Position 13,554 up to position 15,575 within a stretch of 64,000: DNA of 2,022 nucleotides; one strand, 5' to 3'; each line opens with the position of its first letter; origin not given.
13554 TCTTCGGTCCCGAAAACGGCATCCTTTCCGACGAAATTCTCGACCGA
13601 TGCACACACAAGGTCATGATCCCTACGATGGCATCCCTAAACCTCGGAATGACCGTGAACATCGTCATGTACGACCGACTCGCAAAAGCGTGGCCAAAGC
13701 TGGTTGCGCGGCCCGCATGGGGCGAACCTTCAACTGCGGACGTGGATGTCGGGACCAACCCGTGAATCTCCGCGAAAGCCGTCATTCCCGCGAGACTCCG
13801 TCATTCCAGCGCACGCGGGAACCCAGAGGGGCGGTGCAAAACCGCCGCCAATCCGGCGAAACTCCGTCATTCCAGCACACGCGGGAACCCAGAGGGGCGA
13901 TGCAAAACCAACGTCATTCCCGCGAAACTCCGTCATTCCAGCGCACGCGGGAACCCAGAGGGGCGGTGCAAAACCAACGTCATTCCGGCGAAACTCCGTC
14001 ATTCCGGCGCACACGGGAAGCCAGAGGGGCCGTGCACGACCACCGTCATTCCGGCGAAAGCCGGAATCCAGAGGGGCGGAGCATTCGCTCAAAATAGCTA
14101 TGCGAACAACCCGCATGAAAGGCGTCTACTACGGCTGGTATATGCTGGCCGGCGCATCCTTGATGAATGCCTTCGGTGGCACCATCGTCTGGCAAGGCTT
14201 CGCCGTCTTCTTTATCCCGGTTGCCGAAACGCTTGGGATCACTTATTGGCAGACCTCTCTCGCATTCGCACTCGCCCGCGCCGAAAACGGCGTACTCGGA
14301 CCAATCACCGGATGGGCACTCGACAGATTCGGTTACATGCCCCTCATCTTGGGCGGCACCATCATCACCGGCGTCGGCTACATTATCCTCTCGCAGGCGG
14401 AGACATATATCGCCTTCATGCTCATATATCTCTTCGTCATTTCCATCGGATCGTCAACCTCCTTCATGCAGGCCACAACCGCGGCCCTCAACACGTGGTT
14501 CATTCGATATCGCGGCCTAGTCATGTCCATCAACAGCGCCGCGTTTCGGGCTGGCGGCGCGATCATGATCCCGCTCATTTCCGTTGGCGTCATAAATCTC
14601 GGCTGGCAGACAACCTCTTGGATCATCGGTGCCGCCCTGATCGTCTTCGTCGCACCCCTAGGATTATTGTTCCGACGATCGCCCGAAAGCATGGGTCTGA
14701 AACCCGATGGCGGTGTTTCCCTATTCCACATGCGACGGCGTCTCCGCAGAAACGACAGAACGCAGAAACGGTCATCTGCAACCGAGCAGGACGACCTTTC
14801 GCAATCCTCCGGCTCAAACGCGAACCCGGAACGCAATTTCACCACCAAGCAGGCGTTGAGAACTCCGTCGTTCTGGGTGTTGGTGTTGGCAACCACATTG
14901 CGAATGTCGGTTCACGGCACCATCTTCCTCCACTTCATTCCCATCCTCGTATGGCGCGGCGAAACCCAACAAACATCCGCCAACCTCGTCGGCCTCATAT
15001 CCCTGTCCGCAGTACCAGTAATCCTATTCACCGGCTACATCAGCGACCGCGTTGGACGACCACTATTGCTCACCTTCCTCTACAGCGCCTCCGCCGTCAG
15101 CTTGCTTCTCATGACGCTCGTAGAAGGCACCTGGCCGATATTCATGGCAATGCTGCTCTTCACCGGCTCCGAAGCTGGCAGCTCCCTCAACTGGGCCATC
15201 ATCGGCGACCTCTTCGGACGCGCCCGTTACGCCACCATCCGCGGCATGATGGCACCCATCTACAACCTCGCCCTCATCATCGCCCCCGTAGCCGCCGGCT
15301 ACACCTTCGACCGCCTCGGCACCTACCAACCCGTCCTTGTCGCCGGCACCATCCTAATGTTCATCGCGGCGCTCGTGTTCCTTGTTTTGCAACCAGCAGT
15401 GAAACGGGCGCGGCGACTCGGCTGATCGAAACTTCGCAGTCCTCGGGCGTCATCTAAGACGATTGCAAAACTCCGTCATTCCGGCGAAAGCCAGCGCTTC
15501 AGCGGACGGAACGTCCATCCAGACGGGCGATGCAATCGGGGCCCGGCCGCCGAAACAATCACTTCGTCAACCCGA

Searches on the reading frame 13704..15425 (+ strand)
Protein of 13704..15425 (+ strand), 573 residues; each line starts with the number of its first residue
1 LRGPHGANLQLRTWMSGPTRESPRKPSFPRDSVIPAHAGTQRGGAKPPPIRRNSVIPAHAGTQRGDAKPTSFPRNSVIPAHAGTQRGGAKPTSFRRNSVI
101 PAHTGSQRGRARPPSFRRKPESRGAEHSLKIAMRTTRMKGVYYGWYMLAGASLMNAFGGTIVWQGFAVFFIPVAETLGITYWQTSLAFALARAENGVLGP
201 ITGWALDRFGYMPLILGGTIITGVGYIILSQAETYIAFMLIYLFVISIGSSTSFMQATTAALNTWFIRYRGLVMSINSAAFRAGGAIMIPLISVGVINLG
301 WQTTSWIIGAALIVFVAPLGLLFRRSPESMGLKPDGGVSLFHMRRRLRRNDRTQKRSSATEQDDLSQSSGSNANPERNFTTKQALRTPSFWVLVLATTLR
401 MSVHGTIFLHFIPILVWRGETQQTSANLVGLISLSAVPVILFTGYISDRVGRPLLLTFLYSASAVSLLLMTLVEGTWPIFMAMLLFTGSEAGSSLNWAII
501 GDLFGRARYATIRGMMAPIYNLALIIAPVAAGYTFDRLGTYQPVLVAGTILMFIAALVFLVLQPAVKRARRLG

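Call 61: search_protein_families(library=pfam, proteins=[window:13704-15425:+], max_evalue=0.00001)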
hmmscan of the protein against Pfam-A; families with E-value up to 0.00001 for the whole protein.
window:13704-15425:+ (573 aa): 1 family
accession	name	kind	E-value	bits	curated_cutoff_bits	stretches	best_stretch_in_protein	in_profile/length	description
PF07690.21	MFS_1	-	4.4e-38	131.5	33.4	2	156-528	5-347/347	Major Facilitator Superfamily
